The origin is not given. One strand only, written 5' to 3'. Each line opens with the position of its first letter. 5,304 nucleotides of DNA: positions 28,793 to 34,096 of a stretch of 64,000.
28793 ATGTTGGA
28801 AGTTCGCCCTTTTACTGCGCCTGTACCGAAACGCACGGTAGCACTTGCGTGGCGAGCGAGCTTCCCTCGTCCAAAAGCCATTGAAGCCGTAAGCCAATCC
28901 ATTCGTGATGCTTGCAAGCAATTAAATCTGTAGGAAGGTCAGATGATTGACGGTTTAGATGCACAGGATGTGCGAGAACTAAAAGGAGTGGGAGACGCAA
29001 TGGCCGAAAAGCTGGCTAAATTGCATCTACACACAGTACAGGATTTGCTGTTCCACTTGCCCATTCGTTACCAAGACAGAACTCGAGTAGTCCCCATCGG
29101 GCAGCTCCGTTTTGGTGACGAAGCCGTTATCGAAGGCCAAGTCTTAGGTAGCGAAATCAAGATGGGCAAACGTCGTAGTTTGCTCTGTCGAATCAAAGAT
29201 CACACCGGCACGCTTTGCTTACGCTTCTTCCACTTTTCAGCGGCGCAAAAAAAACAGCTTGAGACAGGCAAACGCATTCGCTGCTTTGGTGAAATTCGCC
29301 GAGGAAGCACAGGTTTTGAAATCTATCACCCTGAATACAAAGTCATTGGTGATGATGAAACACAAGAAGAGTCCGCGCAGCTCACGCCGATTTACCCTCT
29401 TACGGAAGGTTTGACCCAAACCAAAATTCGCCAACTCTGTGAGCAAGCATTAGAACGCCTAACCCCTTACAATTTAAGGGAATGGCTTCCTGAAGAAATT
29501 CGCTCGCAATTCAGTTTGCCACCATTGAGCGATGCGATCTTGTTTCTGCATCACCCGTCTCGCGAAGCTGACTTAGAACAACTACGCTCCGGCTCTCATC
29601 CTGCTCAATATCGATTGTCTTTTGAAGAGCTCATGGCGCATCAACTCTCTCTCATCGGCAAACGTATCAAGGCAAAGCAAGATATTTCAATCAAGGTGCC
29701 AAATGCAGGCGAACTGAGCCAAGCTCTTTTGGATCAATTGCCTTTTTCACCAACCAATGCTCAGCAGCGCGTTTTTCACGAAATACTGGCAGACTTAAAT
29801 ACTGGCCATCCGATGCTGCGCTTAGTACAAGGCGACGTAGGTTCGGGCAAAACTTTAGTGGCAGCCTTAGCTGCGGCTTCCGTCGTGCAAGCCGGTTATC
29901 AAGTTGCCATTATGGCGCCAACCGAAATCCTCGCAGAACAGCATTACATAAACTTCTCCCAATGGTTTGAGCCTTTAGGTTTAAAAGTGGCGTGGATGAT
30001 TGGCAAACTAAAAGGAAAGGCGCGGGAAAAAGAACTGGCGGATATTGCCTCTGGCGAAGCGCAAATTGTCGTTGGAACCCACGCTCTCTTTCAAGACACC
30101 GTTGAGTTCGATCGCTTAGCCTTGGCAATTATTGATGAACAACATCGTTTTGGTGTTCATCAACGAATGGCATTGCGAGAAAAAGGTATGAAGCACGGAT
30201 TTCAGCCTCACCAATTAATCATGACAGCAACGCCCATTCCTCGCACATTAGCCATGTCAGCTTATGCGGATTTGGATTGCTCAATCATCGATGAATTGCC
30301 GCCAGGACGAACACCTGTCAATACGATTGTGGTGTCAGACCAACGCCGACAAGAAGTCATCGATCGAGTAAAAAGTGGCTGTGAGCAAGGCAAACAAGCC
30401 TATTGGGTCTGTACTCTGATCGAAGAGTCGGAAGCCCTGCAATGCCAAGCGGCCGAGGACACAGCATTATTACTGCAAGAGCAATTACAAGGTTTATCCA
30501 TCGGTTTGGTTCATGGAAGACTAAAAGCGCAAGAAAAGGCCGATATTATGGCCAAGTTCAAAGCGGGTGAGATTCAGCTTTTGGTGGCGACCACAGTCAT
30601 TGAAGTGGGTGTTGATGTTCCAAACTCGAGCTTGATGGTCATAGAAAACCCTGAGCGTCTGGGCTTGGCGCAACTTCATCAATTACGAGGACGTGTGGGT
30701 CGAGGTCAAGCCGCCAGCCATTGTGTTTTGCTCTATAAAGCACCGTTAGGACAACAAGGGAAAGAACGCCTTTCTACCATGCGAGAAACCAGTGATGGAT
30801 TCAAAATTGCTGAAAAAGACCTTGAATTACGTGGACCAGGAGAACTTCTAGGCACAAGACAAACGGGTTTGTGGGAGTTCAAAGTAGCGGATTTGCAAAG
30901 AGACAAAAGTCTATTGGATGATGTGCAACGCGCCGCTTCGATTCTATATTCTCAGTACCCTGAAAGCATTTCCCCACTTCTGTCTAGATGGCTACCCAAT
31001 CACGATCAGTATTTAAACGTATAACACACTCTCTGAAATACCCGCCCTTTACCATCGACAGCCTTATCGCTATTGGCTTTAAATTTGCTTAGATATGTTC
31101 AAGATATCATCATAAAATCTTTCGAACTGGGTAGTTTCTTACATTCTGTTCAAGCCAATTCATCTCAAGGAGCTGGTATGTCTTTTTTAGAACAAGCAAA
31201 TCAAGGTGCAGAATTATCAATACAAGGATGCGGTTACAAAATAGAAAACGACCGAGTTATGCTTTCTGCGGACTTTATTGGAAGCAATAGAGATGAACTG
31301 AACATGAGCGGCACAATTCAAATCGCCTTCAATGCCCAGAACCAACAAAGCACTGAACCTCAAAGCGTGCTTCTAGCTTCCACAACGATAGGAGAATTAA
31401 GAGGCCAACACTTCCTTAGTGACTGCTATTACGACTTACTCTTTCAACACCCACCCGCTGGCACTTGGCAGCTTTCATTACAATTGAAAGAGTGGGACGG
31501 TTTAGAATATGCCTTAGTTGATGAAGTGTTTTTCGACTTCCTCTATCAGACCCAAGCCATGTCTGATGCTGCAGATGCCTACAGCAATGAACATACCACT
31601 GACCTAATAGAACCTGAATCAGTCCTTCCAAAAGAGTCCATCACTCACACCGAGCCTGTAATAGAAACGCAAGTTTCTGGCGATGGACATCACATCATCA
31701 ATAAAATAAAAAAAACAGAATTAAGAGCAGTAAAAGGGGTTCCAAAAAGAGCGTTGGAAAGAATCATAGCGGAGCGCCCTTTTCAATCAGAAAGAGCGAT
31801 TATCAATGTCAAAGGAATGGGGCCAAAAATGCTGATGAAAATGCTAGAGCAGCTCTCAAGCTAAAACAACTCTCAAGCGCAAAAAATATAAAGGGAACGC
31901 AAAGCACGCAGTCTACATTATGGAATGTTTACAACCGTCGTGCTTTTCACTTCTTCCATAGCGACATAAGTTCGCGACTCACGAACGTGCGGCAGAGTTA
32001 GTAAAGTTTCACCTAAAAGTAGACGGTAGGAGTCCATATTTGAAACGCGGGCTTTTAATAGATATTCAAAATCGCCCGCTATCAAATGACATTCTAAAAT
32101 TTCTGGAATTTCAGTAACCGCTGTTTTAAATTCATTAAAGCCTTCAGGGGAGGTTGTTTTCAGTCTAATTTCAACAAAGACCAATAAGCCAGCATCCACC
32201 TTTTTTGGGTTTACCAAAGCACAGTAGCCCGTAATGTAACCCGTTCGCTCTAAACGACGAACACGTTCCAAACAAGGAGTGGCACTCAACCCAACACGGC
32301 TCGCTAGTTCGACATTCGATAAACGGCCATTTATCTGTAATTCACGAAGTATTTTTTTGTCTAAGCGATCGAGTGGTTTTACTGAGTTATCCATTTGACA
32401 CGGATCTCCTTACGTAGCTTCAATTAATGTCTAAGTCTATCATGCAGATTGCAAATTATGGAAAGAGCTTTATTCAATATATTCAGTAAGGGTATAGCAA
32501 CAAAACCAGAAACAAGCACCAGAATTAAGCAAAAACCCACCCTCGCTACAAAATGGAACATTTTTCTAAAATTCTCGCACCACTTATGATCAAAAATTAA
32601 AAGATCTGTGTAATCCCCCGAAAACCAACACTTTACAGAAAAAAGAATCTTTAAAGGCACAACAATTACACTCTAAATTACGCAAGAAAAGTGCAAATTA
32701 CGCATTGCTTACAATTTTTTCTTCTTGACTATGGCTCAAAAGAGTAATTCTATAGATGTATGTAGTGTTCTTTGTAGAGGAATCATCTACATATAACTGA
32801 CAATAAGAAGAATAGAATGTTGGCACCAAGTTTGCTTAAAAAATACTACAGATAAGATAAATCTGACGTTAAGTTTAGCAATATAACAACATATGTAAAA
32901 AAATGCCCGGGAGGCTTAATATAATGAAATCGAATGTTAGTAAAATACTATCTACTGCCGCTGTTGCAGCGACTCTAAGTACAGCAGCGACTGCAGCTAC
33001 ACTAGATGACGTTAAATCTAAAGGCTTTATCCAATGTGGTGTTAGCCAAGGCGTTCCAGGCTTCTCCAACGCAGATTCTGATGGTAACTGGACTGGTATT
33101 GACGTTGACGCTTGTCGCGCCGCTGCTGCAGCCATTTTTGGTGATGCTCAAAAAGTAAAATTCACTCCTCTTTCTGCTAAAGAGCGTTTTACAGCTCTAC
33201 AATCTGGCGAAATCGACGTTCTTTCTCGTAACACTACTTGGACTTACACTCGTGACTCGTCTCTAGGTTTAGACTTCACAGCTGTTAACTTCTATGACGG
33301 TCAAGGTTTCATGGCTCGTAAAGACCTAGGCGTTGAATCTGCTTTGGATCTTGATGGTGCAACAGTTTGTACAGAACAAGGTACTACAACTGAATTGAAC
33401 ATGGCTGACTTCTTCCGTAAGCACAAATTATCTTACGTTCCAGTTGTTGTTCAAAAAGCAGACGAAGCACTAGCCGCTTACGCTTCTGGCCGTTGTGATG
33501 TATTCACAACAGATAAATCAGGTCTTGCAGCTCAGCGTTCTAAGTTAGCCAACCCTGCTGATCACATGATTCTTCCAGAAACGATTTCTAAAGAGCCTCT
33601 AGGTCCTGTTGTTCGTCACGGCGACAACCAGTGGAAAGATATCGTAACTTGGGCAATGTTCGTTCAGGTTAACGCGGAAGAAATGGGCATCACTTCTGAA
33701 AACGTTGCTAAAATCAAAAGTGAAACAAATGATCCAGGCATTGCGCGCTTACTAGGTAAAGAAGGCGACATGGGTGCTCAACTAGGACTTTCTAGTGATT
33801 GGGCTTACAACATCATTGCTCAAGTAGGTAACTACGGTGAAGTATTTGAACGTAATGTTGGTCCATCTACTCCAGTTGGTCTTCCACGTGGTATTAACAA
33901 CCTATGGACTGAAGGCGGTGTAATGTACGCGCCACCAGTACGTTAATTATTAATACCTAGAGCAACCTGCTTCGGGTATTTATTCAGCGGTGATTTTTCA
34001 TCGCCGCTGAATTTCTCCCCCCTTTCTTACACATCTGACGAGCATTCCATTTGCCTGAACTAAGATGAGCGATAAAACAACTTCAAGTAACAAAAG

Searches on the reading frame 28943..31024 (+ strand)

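Call 57: search_protein_families(library=pfam, proteins=[window:28943-31024:+], max_evalue=1e-8)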
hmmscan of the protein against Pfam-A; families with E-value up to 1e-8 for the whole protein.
window:28943-31024:+ (693 aa): 5 families
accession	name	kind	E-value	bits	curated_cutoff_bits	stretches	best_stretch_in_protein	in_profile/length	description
PF00270.35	DEAD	-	3.8e-28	98.7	26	1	271-436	1-164/167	DEAD/DEAH box helicase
PF00271.37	Helicase_C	-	6.8e-23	81.5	23.5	1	481-587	13-108/110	Helicase conserved C-terminal domain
PF17191.10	RecG_wedge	-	4.2e-21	75.6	23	1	11-170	3-159/162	RecG wedge domain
PF04851.21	ResIII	-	1.1e-12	48.6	22.5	1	269-431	3-162/164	Type III restriction enzyme, res subunit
PF19833.4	RecG_dom3_C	-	5.8e-12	45.9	26.8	1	616-674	1-60/87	ATP-dependent DNA helicase RecG, domain 3, C-terminal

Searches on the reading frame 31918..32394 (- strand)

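Call 57: search_protein_families(library=pfam, proteins=[window:31918-32394:-], max_evalue=1e-8)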
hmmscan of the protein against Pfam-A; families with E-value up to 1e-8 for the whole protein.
window:31918-32394:- (158 aa): 3 families
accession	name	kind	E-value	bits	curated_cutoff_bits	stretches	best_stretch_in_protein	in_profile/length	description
PF01037.27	AsnC_trans_reg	-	4.5e-20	71.8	25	1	74-148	1-73/73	Lrp/AsnC ligand binding domain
PF13404.12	HTH_AsnC-type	-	1.6e-18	66.7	27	1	8-49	1-42/42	AsnC-type helix-turn-helix domain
PF13412.12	HTH_24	-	1.8e-18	66.3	21.9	1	8-55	1-48/48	Winged helix-turn-helix DNA-binding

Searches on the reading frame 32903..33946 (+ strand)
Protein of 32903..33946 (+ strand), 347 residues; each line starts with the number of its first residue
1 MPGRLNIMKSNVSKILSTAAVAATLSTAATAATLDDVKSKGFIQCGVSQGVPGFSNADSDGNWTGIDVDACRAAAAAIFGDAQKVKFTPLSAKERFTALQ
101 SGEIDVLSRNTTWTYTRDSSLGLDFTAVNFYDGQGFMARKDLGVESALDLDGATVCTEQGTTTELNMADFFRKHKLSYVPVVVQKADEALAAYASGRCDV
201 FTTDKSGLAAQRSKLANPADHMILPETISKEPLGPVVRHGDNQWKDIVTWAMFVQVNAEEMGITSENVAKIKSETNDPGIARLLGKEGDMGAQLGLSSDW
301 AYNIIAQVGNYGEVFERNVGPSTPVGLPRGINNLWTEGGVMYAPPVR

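Call 34: search_protein_families(library=ncbifam, proteins=[window:32903-33946:+], max_evalue=1e-10)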
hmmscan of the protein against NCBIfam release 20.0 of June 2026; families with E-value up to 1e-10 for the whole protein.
window:32903-33946:+ (347 aa): 4 families
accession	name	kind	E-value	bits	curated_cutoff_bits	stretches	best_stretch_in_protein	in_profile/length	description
TIGR01096.1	3A0103s03R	subfamily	1.6e-61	208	256.35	1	20-318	7-249/250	lysine/arginine/ornithine ABC transporter substrate-binding protein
NF008885.0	PRK11917.1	equivalog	7.6e-20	71.5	373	1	18-248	15-239/259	bifunctional adhesin/ABC transporter aspartate/glutamate-binding protein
NF008063.0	PRK10797.1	subfamily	2.9e-18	66.1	375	1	16-249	15-250/302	glutamate/aspartate ABC transporter substrate-binding protein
NF008426.0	PRK11260.1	equivalog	9.4e-11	41.5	312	0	11-251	10-242/266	cystine ABC transporter substrate-binding protein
